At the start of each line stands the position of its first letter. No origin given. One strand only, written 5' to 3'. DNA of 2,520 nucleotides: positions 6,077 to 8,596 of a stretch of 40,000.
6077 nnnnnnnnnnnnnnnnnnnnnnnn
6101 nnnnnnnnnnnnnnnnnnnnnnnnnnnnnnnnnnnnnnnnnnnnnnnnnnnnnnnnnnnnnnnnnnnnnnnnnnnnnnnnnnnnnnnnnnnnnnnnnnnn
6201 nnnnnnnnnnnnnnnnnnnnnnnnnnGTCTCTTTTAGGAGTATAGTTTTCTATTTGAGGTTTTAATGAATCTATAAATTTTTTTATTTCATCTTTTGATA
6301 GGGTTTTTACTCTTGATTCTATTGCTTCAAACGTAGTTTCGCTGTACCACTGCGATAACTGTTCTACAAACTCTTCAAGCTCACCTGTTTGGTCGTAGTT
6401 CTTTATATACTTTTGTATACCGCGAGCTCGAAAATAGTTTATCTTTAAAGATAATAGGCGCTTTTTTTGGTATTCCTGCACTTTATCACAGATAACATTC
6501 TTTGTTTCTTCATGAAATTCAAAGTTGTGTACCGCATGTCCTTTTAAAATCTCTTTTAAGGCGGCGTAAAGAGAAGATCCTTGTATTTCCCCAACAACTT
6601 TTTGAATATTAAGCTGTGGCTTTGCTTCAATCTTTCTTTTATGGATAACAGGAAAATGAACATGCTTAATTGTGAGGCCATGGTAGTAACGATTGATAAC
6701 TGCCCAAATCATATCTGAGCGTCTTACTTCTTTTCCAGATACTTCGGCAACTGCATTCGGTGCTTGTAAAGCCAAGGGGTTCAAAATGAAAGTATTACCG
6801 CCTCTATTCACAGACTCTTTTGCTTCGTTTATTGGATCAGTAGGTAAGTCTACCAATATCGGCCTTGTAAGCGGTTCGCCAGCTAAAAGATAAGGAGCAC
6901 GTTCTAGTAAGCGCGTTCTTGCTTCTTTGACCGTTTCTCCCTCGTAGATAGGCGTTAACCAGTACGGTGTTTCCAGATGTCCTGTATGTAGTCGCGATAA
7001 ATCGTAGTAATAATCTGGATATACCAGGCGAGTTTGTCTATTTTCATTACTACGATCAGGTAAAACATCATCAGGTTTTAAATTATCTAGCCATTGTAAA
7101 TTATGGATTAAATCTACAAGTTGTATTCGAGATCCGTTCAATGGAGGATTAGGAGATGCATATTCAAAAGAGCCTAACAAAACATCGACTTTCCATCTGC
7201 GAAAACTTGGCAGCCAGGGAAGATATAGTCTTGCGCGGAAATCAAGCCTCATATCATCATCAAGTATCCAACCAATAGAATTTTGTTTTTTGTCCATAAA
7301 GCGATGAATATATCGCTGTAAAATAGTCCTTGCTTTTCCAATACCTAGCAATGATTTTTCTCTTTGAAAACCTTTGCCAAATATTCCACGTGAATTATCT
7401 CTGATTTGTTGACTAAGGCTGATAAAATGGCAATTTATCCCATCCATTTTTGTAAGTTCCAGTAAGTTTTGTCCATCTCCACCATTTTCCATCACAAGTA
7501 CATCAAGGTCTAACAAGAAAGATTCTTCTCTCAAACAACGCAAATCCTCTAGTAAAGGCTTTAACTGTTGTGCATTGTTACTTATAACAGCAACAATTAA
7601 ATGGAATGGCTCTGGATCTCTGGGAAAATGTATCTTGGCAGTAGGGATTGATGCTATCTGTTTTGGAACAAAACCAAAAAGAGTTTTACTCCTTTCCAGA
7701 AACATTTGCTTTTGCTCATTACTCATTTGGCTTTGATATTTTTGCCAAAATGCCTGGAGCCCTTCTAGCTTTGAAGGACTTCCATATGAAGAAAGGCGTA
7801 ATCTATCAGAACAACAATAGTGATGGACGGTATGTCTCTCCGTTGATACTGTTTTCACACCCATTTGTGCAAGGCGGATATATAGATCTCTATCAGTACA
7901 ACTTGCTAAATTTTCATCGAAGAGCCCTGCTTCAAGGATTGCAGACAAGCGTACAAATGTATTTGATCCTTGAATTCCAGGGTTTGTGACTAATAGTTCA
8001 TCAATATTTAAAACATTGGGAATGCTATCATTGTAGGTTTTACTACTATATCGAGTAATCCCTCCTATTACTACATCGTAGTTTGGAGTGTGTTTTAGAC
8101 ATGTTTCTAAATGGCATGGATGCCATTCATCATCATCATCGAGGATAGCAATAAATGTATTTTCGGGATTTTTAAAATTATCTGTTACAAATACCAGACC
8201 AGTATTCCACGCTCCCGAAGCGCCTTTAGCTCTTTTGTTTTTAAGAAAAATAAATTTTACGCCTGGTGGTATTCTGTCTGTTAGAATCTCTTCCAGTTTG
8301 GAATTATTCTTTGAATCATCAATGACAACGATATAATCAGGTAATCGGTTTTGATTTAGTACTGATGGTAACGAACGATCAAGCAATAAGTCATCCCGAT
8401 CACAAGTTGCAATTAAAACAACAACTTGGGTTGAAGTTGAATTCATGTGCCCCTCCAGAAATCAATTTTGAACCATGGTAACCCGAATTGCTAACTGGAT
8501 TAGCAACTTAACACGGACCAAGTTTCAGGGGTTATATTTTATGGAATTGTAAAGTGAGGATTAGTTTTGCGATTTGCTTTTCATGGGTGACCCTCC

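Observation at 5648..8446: Unusual 932-aa fusion: GT2 + second DxD glycosyltransferase-like region + GTP cyclohydrolase II domain with a substituted product-determining residue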

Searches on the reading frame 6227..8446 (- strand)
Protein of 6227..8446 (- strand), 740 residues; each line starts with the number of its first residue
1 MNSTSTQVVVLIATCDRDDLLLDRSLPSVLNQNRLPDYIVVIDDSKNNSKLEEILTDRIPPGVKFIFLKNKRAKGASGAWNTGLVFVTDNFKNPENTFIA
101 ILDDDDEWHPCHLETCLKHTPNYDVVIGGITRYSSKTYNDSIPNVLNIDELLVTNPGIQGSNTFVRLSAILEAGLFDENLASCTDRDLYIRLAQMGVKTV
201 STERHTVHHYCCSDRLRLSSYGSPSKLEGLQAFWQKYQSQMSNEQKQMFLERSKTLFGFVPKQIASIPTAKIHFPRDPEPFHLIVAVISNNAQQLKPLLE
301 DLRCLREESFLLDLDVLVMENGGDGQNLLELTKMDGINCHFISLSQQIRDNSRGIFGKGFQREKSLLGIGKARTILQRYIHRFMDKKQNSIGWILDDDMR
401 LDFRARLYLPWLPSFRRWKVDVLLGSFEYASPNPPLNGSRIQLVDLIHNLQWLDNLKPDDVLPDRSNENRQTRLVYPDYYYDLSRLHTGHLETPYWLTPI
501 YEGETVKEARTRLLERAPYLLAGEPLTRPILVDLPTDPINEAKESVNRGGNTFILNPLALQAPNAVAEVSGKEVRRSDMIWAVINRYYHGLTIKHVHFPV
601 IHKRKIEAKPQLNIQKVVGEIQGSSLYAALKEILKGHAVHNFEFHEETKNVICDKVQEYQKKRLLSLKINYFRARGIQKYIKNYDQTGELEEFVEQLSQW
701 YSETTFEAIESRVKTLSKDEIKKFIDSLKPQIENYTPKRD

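Call 17: find_related_loci(query=A1, collection=genome_contigs, flank=10000)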
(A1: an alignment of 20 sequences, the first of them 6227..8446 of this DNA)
Query A1 (740 aa) in genome_contigs; peptide patterns used: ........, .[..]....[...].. (x = any residue, [..] = any of these).
105 stretches matched a pattern; 78 encode a relative of the query (tblastn E <= 1e-3); 77 distinct loci.
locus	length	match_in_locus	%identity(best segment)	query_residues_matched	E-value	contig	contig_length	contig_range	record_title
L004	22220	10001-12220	43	2-736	0e+0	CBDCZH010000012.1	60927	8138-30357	MAG: Arcobacteraceae bacterium isolate fc5e33e7-dd01-498f-bf0c-978ca2035017 genome assembly, contig: contig_12, whole ge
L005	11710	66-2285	43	2-736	0e+0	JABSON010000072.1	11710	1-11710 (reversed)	MAG: Campylobacteraceae bacterium isolate DT_9 DT-Arcobacteraceae-3_scaffold_72, whole genome shotgun sequence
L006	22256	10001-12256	43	7-736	0e+0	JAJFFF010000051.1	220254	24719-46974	MAG: Planctomycetota bacterium isolate OFTM272 OFTM272_50, whole genome shotgun sequence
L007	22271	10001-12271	42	3-736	0e+0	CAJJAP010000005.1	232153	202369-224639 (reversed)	uncultured Candidatus Poseidoniales archaeon isolate FRAM18_bin108 genome assembly, contig: FRAM17_bin108-5, whole genom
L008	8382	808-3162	41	7-736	0e+0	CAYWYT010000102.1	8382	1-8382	MAG TPA_asm: uncultured Woeseiaceae bacterium isolate SRP155585_co2_107 genome assembly, contig: NODE_6971_length_8382_c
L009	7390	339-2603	41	8-736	0e+0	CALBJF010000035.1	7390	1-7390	MAG TPA_asm: uncultured euryarchaeote isolate ERR599027_bin.110_CONCOCT_v1.1_MAG genome assembly, contig: ERZ840267.3099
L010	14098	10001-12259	42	7-736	0e+0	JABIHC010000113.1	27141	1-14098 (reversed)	MAG: Methanobacteriota archaeon isolate SI053_bin59 k141_121263, whole genome shotgun sequence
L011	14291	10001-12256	42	6-736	3e-177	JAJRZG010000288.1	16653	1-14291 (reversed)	MAG: Planctomycetota bacterium isolate Dive96_bin4.162 k141_3231969, whole genome shotgun sequence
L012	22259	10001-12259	40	7-736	7e-177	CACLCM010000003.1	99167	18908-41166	MAG: uncultured Candidatus Poseidoniales archaeon isolate AG-461-G23 genome assembly, contig: AG-461-G23_NODE_3, whole g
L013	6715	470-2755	41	3-738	4e-175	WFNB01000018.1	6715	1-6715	MAG: Gammaproteobacteria bacterium isolate S010_5 k151_133436, whole genome shotgun sequence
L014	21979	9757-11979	39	8-735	2e-161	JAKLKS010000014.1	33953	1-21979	MAG: Planctomycetota bacterium isolate MAG.395 MAG.395-NODE_14_length_33953_cov_5.190312, whole genome shotgun sequence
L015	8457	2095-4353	39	1-735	5e-161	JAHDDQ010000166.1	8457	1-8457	MAG: Tenacibaculum sp. isolate MAG-161 ND_4894, whole genome shotgun sequence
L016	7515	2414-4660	38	6-735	6e-158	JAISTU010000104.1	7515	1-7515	MAG: Bacteroidales bacterium isolate Md513_bin32 k119_1574058, whole genome shotgun sequence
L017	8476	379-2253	44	5-606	3e-160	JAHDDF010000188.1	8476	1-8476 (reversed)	MAG: Saprospiraceae bacterium isolate MAG-151 RZ_23370, whole genome shotgun sequence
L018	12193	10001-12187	37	8-736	2e-144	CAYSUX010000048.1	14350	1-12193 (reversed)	MAG TPA_asm: uncultured archaeon isolate SRP077602_co7_2 genome assembly, contig: NODE_20148_length_14350_cov_5.250017,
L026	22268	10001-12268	44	1-736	0e+0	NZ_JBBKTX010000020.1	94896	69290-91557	Oceanobacter antarcticus strain wDCs-4 NODE_20_length_94896_cov_31.705851, whole genome shotgun sequence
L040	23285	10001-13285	43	7-731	3e-119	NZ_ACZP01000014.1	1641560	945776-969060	Vibrio furnissii CIP 102972 VFA.Contig91, whole genome shotgun sequence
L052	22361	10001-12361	32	2-728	4e-108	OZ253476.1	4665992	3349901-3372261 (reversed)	MAG: Dehalococcoidia bacterium isolate f6f1a14d-75c1-44c4-996a-bd844335e16e genome assembly, chromosome: 1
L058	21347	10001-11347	39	275-735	1e-94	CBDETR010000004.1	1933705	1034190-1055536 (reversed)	MAG: Alphaproteobacteria bacterium isolate d9b4ce3c-1813-43e8-9e5f-76b3be98c5c9 genome assembly, contig: contig_4, whole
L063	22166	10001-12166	28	7-736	2e-70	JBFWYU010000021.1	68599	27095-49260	MAG: Bacteroidia bacterium isolate CA_2019_TPBS_171 NODE_2916_length_68599_cov_7.683623_TPBS, whole genome shotgun seque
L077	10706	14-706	28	440-683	1e-14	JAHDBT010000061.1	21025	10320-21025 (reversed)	MAG: Bacteroidetes bacterium isolate MAG-117 RZ_7158, whole genome shotgun sequence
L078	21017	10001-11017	25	354-709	4e-20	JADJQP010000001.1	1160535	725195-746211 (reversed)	MAG: Bacteroidetes bacterium isolate Fred_18-Q3-R57-64_MAXAC.283_sub tig00002426-10-11597210, whole genome shotgun seque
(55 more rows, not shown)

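Call 56: search_protein_families(library=pfam, proteins=[L063:9998-12769:+, L063:12776-13579:+, L063:8660-9169:+, L078:11107-12684:+, L078:12681-13490:+, L058:7058-7960:+, L077:221-1891:+, L078:9338-11110:+, L063:9156-10001:+], max_evalue=0.01)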
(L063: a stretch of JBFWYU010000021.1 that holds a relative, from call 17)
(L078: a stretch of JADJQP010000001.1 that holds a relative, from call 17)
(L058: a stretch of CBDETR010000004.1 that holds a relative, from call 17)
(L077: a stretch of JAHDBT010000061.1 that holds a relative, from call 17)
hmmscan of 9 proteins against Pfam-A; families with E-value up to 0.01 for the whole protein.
L063:9998-12769:+ (923 aa): 1 family
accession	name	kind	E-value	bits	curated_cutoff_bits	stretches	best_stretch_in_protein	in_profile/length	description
PF00535.33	Glycos_transf_2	-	2.8e-10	40.8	23.3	1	6-134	3-127/168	Glycosyl transferase family 2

L063:12776-13579:+ (267 aa): 1 family
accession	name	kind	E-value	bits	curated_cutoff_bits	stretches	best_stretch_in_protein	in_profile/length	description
PF01546.33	Peptidase_M20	-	1.2e-17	65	24.6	1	67-259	1-204/206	Peptidase family M20/M25/M40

L063:8660-9169:+ (169 aa): 2 families
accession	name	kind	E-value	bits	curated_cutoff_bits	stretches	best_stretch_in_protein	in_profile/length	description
PF18306.6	LDcluster4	-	6.5e-38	130.1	26.3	1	4-138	2-128/151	SLOG cluster4 family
PF03641.19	Lysine_decarbox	-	0.00044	20.9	27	1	47-124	1-76/131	Possible lysine decarboxylase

L078:11107-12684:+ (525 aa): 3 families
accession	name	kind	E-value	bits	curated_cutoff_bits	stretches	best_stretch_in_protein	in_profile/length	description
PF16861.10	Carbam_trans_C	-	5.7e-53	179.4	27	1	348-515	1-170/170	Carbamoyltransferase C-terminus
PF02543.21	Carbam_trans_N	-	2.4e-21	77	24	1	59-306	102-346/346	Carbamoyltransferase N-terminus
PF05816.16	TelA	-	0.0064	16.1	30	0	305-355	56-110/332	Toxic anion resistance protein (TelA)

L078:12681-13490:+ (269 aa): 1 family
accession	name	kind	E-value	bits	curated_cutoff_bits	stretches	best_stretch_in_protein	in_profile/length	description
PF01546.33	Peptidase_M20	-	9.1e-18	65.3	24.6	1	67-261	1-205/206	Peptidase family M20/M25/M40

L058:7058-7960:+ (300 aa): 7 families
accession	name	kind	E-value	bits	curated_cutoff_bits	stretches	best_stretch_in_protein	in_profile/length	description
PF01370.27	Epimerase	-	1.2e-38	133.4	20.9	1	19-228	1-240/240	NAD dependent epimerase/dehydratase family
PF16363.11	GDP_Man_Dehyd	-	5e-31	108.8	27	1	52-288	59-330/332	GDP-mannose 4,6 dehydratase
PF04321.23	RmlD_sub_bind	-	6e-29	101.5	27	1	18-232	2-214/287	RmlD substrate binding domain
PF01073.25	3Beta_HSD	-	1.6e-15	57.3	22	1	53-219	53-232/280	3-beta hydroxysteroid dehydrogenase/isomerase family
PF07993.18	NAD_binding_4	-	1.3e-09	38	20.1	1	59-165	81-206/258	Male sterility protein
PF02719.21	Polysacc_synt_2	-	1.5e-05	24.7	20.2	1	53-111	62-122/293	Polysaccharide biosynthesis protein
PF13460.12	NAD_binding_10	-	2.4e-05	24.7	27.2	1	53-167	47-147/184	NAD(P)H-binding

L077:221-1891:+ (556 aa): 0 families

L078:9338-11110:+ (590 aa): 1 family
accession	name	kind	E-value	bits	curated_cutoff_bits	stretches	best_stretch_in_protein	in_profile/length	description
PF00535.33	Glycos_transf_2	-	9e-07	29.4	23.3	1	6-77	3-76/168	Glycosyl transferase family 2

L063:9156-10001:+ (281 aa): 1 family
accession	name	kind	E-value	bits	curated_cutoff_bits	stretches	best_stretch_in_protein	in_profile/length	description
PF01522.26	Polysacc_deac_1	-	4.8e-24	85.1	23.1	1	61-245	4-123/124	Polysaccharide deacetylase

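Call 62: search_protein_families(library=pfam, proteins=[L052:10010-15223:+, L014:9721-14802:+, L052:15442-18258:+, L052:9356-9937:+, L052:8177-9043:-, L052:6489-7466:+], max_evalue=0.01)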
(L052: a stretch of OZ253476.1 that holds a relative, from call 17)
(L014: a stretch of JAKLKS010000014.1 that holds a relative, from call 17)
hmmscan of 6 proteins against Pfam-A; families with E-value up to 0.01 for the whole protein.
L052:10010-15223:+ (1737 aa): 7 families
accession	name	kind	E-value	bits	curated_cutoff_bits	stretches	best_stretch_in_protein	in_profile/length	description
PF00535.33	Glycos_transf_2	-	9e-27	94.5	23.3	2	1507-1639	7-132/168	Glycosyl transferase family 2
PF13489.12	Methyltransf_23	-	1.1e-12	48.4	27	1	1013-1121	21-123/164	Methyltransferase domain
PF13649.12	Methyltransf_25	-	3.7e-11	44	27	1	1018-1110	1-97/97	Methyltransferase domain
PF08241.18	Methyltransf_11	-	4.6e-11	43.6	21.2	1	1019-1113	1-94/95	Methyltransferase domain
PF08242.18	Methyltransf_12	-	9.8e-10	39.5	30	1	1019-1111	1-97/98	Methyltransferase domain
PF13847.12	Methyltransf_31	-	2.4e-09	37.5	27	1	1016-1125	5-114/145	Methyltransferase domain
PF07021.18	MetW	-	1.7e-05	25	21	1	1013-1104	12-100/193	Methionine biosynthesis protein MetW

L014:9721-14802:+ (1693 aa): 8 families
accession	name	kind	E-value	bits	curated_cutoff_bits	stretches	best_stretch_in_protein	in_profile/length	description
PF00535.33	Glycos_transf_2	-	2.4e-27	96.3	23.3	2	15-151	2-127/168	Glycosyl transferase family 2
PF13489.12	Methyltransf_23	-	3.6e-14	53.3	27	1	964-1146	5-162/164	Methyltransferase domain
PF13641.12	Glyco_tranf_2_3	-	4.1e-08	34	27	1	1461-1567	4-109/230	Glycosyltransferase like family 2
PF08241.18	Methyltransf_11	-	2.2e-07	31.8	21.2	1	985-1077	1-94/95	Methyltransferase domain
PF13649.12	Methyltransf_25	-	4.8e-07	30.8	27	1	984-1074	1-97/97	Methyltransferase domain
PF08242.18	Methyltransf_12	-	3.4e-06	28.1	30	1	985-1075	1-97/98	Methyltransferase domain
PF13847.12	Methyltransf_31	-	1.1e-05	25.5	27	1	982-1102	5-122/145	Methyltransferase domain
PF07021.18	MetW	-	0.0051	16.9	21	0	980-1014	13-48/193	Methionine biosynthesis protein MetW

L052:15442-18258:+ (938 aa): 6 families
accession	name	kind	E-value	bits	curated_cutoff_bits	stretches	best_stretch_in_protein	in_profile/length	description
PF08463.15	EcoEI_R_C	-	1.1e-39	136.5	24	1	761-936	3-162/163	EcoEI R protein C-terminal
PF04851.21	ResIII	-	2.1e-34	119.2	22.5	1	182-368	4-163/164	Type III restriction enzyme, res subunit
PF18766.7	SWI2_SNF2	-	1.2e-17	64.7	26.7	1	186-403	2-196/221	SWI2/SNF2 ATPase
PF00270.35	DEAD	-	3.9e-11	43.4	26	1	184-370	2-163/167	DEAD/DEAH box helicase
PF00271.37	Helicase_C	-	7.6e-08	33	23.5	1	473-575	11-108/110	Helicase conserved C-terminal domain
PF04313.20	HSDR_N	-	0.0016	18.8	25.1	0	40-121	119-196/198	Type I restriction enzyme R protein N terminus (HSDR_N)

L052:9356-9937:+ (193 aa): 0 families

L052:8177-9043:- (288 aa): 1 family
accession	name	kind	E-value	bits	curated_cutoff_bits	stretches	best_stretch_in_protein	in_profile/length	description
PF22483.2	Mu-transpos_C_2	-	6.9e-17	61.4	27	1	75-145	3-73/73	Mu transposase, C-terminal domain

L052:6489-7466:+ (325 aa): 2 families
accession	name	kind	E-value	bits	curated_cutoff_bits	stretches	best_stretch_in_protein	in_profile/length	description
PF00528.27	BPD_transp_1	-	1.8e-31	109.7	26.4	1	125-305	1-180/184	Binding-protein-dependent transport system inner membrane component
PF12911.12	OppC_N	-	7.5e-09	35.8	23.9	1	18-69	3-53/53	N-terminal TM domain of oligopeptide transport permease C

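Call 76: find_related_loci(query=A1, collection=viral_contigs, flank=10000)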
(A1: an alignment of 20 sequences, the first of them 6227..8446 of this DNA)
Query A1 (740 aa) in viral_contigs; peptide patterns used: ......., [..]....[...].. (x = any residue, [..] = any of these).
14 stretches matched a pattern, but none encodes a relative of the query by tblastn (E <= 1e-3).

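Call 92: search_solved_structures(query=A1, max_evalue=0.1)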
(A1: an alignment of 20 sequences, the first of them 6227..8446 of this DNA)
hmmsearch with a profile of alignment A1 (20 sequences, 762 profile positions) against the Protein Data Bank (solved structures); distinct sequences matched with E-value up to 0.1: 9.
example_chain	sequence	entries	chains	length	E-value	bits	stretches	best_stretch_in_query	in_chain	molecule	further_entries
6p61_A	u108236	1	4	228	8.6e-07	30.9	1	3-199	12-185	Glycosyltransferase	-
2z87_A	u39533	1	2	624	1.2e-05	27.1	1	17-226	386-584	Chondroitin synthase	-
2z86_A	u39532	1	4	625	1.3e-05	27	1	17-226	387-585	Chondroitin synthase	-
9jma_A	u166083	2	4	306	4.9e-05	25.1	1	6-229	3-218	GalNAc(5)-diNAcBac-PP-undecaprenol beta-1,3-glucosyltransferase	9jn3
5hea_A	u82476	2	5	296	7.4e-05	24.5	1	6-155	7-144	Putative glycosyltransferase (GalT1)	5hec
3bcv_A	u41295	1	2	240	0.0012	20.5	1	4-142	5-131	Putative glycosyltransferase protein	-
8bz4_A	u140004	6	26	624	0.035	15.6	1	3-135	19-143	Glycosyltransferase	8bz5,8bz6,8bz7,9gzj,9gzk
8bz8_A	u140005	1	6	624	0.035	15.6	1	3-135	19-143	Glycosyltransferase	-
5lxn_A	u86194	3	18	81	0.092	14.3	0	644-708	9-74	Transforming acidic coiled-coil-containing protein 3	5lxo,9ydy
